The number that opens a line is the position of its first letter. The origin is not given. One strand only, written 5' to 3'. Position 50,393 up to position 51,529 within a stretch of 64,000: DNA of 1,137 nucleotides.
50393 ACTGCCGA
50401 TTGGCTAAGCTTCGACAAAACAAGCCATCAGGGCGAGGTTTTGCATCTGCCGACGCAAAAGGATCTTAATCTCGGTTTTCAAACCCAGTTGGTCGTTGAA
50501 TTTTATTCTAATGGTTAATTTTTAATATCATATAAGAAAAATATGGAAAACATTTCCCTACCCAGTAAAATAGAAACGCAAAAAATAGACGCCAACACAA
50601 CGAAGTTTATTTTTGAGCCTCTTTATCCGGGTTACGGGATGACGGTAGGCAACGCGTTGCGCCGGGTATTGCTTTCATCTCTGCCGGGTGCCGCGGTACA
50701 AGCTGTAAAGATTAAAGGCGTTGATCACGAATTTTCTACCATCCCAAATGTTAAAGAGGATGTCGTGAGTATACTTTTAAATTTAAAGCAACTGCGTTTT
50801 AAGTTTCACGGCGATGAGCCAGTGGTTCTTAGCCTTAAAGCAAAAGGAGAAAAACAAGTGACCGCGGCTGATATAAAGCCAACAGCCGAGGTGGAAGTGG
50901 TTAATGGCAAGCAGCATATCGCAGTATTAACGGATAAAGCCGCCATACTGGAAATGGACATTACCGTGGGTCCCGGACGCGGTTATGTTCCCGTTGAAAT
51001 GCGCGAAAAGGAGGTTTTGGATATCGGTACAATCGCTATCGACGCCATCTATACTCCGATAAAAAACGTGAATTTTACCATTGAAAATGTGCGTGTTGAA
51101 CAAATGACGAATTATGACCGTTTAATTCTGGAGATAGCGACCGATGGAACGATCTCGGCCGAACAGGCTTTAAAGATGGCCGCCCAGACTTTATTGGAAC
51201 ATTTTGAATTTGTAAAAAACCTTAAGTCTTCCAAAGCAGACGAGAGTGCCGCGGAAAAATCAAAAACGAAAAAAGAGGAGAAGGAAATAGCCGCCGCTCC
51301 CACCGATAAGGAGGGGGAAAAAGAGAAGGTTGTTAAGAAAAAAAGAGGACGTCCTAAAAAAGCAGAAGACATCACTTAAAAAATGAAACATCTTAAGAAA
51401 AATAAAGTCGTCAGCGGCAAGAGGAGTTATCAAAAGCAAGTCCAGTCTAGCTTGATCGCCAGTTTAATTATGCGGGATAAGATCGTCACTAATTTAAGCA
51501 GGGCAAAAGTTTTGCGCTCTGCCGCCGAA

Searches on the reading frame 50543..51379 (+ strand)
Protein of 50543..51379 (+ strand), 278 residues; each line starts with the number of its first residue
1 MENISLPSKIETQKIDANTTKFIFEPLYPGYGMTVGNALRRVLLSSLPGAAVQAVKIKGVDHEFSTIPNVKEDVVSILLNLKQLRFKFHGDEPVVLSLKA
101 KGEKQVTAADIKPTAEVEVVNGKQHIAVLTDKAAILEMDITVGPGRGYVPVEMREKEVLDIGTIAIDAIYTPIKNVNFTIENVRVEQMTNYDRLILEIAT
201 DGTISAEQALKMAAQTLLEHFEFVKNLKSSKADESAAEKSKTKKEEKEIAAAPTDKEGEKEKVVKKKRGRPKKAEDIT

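Call 36: find_encoding_contigs(protein=window:50543-51379:+, flank=10000, max_places=1)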
Protein window:50543-51379:+ (278 aa): 3 contigs read that carry it; 1 place shown.
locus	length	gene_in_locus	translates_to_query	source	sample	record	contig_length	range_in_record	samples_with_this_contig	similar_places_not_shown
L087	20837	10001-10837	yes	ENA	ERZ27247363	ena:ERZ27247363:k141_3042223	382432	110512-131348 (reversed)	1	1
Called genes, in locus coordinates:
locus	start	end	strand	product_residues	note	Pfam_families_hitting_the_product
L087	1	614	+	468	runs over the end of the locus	PF01406:tRNA-synt_1e, PF09334:tRNA-synt_1g (faint), PF09190:DALR_2, PF23493:CysS_C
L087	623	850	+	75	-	-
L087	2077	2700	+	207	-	PF13482:RNase_H_2 (weak), PF10108:DNA_pol_B_exo2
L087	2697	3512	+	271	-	PF00535:Glycos_transf_2, PF10111:Glyco_tranf_2_2, PF13641:Glyco_tranf_2_3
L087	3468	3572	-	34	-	-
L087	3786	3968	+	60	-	-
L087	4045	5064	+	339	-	PF01171:ATP_bind_3 (weak), PF02568:ThiI (weak), PF03054:tRNA_Me_trans, PF06508:QueC (weak), PF20259:tRNA_Me_trans_M, PF20258:tRNA_Me_trans_C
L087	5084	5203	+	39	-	-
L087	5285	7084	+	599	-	PF01411:tRNA-synt_2c, PF07973:tRNA_SAD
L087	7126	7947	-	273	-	PF02401:LYTB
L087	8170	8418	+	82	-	PF01176:eIF-1a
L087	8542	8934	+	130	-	PF00416:Ribosomal_S13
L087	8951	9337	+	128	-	PF00411:Ribosomal_S11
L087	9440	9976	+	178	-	PF00163:Ribosomal_S4, PF01479:S4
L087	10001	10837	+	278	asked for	PF01193:RNA_pol_L, PF01000:RNA_pol_A_bac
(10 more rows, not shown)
